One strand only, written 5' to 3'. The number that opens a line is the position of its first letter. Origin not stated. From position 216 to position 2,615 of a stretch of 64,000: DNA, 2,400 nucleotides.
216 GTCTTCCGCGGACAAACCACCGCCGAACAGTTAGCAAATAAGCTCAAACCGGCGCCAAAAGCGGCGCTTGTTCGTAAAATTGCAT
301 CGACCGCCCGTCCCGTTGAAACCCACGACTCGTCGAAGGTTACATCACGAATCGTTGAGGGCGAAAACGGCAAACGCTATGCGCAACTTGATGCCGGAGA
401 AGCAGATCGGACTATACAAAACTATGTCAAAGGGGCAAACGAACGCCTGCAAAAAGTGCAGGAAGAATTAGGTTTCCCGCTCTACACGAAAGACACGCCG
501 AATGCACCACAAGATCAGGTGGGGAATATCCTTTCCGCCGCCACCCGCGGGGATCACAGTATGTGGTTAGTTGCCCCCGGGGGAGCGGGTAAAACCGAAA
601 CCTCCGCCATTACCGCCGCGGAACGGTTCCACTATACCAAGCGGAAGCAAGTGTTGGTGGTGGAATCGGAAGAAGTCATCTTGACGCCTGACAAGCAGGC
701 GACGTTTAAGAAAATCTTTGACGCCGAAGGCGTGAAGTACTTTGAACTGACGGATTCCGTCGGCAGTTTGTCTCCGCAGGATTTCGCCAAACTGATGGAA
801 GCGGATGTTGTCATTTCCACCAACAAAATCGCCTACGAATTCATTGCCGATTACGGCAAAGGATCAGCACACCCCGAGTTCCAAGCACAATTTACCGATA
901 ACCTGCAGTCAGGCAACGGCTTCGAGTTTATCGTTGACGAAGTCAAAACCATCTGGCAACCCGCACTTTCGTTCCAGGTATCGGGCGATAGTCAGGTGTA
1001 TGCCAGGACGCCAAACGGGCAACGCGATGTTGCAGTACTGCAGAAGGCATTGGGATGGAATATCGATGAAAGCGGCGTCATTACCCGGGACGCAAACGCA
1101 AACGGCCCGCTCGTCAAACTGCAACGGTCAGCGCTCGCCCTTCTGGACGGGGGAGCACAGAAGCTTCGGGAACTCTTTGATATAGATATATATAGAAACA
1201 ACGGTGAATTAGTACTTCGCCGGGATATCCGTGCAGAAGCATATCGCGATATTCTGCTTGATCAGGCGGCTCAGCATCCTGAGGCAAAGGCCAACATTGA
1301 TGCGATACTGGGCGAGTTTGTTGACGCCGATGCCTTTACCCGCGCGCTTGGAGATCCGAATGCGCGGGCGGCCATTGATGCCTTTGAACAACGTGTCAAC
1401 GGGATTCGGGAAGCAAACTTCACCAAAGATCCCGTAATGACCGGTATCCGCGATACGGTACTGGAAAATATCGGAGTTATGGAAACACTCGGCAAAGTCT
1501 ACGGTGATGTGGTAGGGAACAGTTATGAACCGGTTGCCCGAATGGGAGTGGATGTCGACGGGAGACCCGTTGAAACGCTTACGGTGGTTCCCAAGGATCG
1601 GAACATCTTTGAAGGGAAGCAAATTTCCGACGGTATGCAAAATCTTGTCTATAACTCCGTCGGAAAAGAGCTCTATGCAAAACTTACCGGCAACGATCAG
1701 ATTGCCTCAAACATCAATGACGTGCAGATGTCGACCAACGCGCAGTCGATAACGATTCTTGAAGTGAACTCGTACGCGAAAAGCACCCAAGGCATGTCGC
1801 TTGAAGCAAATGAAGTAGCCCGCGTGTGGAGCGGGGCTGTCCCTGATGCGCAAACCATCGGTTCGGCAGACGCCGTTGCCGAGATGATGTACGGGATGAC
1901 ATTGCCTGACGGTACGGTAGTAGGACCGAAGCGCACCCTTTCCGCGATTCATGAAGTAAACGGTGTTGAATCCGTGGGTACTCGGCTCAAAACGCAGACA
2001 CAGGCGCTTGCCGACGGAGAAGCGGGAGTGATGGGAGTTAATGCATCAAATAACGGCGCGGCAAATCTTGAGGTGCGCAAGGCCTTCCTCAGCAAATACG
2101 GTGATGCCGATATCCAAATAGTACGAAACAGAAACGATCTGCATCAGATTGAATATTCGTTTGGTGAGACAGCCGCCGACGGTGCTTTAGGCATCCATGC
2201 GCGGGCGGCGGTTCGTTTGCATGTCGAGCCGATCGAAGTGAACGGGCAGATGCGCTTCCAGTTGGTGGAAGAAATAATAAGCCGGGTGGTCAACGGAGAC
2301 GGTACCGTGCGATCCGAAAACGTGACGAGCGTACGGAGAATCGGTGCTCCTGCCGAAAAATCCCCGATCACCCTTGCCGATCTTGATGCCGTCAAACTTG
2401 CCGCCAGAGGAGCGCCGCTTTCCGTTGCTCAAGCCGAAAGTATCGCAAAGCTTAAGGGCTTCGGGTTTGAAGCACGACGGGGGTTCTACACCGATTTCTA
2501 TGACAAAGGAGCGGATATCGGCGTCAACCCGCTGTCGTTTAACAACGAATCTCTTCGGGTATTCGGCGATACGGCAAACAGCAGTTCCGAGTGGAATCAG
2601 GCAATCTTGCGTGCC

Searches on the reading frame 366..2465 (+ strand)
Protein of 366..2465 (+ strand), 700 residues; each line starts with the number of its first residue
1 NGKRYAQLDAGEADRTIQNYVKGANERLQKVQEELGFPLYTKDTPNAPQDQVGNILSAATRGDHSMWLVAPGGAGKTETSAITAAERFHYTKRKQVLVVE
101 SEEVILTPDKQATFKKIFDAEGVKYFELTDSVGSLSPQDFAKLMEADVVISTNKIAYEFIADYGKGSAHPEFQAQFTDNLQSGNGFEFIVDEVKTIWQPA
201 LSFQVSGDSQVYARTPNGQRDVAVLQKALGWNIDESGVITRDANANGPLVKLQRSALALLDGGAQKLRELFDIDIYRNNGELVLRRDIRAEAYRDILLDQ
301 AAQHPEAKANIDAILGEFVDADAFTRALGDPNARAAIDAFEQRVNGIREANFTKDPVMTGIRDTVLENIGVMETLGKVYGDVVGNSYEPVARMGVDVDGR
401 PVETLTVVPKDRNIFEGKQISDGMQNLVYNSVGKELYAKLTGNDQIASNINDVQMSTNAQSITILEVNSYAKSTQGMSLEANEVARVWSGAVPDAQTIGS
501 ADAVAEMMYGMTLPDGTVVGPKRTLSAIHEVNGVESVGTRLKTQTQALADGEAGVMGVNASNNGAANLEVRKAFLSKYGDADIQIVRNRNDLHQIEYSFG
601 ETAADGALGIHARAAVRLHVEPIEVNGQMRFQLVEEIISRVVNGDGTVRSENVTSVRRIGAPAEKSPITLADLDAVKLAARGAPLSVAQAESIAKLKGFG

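Call 82: search_solved_structures(query=window:366-2465:+, max_evalue=0.1)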
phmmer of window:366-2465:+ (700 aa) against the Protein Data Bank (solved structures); distinct sequences matched with E-value up to 0.1: 0.
